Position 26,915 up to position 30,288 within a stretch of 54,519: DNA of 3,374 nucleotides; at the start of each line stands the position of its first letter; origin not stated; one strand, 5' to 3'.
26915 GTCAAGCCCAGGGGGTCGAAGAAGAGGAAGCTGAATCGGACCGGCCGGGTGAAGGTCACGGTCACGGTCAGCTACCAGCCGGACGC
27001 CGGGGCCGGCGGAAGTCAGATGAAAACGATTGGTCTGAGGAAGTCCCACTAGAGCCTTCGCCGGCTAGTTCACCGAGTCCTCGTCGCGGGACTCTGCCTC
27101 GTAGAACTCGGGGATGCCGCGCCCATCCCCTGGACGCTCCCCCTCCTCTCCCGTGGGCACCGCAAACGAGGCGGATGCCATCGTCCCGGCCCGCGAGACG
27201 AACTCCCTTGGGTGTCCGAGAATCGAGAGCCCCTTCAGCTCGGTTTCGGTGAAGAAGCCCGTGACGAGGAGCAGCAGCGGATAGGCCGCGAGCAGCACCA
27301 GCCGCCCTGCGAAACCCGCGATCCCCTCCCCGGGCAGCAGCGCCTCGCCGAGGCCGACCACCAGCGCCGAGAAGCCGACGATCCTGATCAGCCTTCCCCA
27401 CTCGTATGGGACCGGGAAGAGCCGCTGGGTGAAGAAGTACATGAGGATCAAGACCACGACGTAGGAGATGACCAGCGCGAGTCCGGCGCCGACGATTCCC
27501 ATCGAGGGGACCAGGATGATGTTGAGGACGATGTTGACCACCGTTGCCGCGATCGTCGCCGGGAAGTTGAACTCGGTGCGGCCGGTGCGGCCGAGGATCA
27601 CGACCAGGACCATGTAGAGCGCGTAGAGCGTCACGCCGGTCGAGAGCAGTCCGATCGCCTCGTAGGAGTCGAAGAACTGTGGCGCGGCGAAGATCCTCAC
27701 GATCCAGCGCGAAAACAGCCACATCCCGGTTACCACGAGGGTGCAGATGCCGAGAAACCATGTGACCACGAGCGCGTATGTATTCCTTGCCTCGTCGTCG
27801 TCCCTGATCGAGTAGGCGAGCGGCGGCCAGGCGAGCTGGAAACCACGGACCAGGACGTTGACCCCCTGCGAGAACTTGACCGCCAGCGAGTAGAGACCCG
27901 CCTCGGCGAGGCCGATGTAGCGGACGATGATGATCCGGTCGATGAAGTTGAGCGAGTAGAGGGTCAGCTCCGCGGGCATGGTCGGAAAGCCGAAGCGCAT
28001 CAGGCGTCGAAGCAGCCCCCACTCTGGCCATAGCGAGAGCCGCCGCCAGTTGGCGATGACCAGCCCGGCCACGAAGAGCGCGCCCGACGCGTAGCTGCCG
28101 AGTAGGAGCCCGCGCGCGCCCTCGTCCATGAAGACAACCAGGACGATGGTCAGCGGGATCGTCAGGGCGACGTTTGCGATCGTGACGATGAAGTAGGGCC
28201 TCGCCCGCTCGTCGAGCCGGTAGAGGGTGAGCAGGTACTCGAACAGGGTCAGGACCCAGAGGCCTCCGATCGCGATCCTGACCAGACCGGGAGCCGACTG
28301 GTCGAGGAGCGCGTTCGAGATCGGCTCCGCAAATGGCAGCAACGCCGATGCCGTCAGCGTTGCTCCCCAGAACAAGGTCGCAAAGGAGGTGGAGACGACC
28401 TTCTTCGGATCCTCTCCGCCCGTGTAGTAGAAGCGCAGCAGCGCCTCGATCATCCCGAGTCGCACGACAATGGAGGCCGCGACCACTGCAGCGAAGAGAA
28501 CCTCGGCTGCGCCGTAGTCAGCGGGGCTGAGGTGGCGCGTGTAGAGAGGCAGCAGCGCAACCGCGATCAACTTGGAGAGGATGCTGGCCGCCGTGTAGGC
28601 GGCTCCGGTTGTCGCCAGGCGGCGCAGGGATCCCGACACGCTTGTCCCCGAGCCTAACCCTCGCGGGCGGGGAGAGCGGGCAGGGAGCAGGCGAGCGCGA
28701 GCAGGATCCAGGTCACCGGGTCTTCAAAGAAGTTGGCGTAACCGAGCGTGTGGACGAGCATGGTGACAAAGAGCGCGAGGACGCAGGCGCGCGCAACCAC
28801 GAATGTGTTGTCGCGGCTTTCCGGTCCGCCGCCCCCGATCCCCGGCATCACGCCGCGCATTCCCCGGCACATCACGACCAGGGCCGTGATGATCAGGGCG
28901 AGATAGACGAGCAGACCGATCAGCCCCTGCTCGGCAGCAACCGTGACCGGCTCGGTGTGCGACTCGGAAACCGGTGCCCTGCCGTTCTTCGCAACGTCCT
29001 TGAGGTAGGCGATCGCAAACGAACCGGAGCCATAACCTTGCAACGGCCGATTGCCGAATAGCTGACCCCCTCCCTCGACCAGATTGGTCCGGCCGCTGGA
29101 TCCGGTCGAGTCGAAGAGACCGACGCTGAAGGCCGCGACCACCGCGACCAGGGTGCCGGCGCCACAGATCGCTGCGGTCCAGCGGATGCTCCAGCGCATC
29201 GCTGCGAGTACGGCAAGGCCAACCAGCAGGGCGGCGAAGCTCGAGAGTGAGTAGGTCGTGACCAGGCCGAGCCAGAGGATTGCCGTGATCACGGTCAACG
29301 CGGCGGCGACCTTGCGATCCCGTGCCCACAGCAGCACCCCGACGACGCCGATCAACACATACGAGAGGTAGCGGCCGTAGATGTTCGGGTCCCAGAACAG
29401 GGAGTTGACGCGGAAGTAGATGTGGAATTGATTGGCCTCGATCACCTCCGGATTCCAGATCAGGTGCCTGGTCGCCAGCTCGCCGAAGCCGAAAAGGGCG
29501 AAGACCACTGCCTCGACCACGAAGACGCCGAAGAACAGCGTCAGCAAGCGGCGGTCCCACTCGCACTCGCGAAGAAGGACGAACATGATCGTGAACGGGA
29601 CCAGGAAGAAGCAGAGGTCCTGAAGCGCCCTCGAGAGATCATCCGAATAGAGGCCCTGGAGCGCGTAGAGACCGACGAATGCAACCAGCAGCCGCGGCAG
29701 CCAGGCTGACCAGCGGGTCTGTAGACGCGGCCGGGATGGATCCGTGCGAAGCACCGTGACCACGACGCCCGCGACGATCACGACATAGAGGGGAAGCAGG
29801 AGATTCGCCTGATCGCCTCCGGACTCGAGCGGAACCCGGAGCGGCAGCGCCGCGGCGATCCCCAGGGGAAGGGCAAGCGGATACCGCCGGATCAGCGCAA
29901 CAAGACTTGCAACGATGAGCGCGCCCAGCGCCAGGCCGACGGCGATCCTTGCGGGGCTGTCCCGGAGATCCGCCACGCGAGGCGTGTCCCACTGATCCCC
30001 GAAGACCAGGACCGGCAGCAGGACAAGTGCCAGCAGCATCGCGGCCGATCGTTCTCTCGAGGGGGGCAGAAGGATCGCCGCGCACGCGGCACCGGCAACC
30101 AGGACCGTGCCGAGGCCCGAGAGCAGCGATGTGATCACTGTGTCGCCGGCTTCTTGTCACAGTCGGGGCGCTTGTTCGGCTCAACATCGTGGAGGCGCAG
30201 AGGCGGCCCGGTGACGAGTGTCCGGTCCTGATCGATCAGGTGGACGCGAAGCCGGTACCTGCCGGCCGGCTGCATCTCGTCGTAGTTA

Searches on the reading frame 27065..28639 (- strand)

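Call 67: search_protein_families(library=pfam, max_evalue=0.001, proteins=[window:27065-28639:-])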
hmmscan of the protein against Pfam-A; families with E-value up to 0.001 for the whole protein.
window:27065-28639:- (524 aa): 4 families
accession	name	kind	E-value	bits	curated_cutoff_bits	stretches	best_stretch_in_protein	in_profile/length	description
PF13440.11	Polysacc_synt_3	-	5.3e-20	72.3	23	1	34-260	3-224/293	Polysaccharide biosynthesis protein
PF01943.22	Polysacc_synt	-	6.9e-16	58.9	28.2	1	13-265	6-259/274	Polysaccharide biosynthesis protein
PF01554.23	MatE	-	2.2e-06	27.9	24.9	1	219-375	1-161/161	MatE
PF03023.19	MurJ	-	0.00037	19.7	27.4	1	333-409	328-404/451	Lipid II flippase MurJ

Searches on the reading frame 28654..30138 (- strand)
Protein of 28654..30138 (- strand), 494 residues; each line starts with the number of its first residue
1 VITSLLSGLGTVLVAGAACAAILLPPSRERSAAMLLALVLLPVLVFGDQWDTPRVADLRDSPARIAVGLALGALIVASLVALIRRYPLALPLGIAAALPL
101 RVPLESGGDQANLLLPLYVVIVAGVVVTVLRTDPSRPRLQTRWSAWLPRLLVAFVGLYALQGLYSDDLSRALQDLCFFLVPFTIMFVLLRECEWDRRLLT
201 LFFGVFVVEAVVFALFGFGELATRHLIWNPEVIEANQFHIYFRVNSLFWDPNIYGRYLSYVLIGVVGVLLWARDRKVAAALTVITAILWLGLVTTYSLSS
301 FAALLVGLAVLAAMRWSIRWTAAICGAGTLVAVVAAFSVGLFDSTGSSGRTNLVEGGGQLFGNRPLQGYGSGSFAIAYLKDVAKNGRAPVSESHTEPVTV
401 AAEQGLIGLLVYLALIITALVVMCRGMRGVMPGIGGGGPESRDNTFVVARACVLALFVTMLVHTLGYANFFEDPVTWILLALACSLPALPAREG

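Call 67: search_protein_families(library=pfam, max_evalue=0.001, proteins=[window:28654-30138:-])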
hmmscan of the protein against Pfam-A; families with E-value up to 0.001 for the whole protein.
window:28654-30138:- (494 aa): 1 family
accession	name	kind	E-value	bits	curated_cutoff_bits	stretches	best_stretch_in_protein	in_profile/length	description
PF04932.20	Wzy_C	-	9.2e-11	42.2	31.7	1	285-413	3-149/149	O-Antigen ligase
